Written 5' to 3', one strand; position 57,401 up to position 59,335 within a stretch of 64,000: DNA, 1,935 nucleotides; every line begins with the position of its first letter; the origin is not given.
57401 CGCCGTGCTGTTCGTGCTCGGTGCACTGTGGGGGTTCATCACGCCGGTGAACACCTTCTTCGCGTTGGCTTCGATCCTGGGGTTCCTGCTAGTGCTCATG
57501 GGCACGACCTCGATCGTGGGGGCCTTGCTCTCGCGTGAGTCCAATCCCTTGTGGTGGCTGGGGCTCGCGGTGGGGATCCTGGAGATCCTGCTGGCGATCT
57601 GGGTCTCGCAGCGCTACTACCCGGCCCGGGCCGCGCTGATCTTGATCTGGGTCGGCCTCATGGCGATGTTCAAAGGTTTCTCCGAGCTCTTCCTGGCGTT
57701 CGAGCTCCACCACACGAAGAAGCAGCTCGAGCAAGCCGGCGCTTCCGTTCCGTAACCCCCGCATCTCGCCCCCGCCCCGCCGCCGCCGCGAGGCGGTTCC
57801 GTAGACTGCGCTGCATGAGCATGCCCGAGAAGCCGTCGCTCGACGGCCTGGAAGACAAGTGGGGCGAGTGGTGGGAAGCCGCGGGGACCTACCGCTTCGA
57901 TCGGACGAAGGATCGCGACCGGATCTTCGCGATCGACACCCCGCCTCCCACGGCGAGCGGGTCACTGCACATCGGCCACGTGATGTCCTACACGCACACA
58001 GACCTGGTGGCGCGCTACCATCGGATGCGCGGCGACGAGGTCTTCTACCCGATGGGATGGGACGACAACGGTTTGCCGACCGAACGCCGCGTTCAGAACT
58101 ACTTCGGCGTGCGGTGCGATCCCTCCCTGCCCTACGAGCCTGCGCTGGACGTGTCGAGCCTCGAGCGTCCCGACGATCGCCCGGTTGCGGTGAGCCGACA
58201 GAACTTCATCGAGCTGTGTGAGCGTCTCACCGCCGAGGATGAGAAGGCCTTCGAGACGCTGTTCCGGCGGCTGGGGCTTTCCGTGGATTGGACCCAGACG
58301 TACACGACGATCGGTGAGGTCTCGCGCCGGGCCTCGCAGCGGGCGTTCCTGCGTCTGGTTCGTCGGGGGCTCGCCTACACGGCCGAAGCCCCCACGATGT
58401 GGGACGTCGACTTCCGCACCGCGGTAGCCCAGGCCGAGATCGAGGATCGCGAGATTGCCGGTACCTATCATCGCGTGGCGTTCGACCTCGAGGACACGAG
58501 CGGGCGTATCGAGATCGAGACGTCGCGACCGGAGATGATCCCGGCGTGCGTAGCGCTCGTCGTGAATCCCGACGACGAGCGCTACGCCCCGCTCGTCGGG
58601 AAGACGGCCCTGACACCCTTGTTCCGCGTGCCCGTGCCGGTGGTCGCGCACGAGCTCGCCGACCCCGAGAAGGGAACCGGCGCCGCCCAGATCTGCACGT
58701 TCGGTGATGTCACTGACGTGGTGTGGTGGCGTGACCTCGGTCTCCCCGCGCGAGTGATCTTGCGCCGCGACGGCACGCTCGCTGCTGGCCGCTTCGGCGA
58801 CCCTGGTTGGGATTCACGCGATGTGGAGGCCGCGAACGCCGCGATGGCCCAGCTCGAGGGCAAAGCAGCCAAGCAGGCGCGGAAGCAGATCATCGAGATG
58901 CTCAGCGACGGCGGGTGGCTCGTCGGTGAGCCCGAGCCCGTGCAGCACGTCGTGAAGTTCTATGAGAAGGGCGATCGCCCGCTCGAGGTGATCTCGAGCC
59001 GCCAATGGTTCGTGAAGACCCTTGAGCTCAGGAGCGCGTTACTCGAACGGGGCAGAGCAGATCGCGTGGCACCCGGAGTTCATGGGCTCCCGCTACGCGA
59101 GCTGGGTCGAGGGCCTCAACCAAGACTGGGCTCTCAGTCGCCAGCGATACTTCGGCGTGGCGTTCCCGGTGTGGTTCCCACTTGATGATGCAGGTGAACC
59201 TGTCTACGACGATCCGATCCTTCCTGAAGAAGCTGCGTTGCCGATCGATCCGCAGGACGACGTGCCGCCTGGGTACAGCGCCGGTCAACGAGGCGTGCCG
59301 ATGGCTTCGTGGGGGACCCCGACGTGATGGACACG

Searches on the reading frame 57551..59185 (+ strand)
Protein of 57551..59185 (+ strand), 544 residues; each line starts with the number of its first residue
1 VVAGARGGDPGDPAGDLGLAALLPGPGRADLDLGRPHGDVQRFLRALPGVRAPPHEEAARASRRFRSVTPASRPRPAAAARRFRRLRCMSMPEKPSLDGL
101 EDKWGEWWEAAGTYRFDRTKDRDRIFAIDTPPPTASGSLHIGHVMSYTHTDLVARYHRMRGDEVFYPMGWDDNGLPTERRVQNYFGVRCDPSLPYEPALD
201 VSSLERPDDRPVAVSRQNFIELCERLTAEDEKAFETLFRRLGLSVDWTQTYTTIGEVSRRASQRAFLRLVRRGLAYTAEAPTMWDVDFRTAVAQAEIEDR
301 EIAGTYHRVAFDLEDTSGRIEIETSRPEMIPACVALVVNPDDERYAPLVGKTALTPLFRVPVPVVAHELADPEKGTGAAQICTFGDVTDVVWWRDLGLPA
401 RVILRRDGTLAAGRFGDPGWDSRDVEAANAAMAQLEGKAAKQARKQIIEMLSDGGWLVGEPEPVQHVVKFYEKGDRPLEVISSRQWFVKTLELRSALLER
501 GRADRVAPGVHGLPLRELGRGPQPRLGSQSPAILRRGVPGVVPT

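Call 92: search_protein_families(library=pfam, proteins=[window:57551-59185:+], max_evalue=0.0001)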
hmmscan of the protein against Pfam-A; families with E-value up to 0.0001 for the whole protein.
window:57551-59185:+ (544 aa): 2 families
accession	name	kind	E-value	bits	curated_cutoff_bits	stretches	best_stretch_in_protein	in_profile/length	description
PF00133.28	tRNA-synt_1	-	7.1e-38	130.9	22.7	1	104-501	2-207/414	tRNA synthetases class I (I, L, M and V)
PF09334.17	tRNA-synt_1g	-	8.6e-11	41.6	20.1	1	128-180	3-55/391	tRNA synthetases class I (M)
